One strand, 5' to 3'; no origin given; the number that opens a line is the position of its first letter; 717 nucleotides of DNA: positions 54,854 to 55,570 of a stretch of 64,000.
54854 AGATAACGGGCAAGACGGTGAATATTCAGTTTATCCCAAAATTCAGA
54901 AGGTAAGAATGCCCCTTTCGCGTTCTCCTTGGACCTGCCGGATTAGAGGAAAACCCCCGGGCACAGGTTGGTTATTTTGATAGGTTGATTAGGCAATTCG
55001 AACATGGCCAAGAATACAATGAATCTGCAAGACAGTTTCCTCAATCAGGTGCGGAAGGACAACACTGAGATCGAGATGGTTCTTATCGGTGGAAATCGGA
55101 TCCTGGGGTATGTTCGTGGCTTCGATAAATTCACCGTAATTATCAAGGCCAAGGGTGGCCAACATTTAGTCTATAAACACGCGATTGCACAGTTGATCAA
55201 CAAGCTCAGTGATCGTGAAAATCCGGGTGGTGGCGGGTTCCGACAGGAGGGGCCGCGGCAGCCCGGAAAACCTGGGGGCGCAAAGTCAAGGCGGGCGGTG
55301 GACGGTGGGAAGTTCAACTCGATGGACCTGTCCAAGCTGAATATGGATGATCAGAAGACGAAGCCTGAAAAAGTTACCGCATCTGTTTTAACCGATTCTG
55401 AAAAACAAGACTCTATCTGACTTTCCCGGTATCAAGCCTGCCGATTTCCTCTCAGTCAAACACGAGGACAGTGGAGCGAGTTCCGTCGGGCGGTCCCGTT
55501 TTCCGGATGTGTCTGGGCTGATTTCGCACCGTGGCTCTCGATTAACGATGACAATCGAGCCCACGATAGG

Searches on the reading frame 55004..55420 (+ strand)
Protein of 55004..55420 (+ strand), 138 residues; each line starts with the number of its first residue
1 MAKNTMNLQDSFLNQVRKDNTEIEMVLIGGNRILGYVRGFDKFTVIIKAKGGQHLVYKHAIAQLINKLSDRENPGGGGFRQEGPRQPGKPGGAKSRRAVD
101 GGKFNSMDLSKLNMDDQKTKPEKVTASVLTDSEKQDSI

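Call 28: search_protein_families(library=pfam, proteins=[window:55004-55420:+], max_evalue=0.001)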
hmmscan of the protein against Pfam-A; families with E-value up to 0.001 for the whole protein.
window:55004-55420:+ (138 aa): 1 family
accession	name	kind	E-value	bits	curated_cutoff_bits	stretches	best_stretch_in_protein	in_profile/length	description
PF17209.9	Hfq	-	5.1e-22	77.7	27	1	8-65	1-58/64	Hfq protein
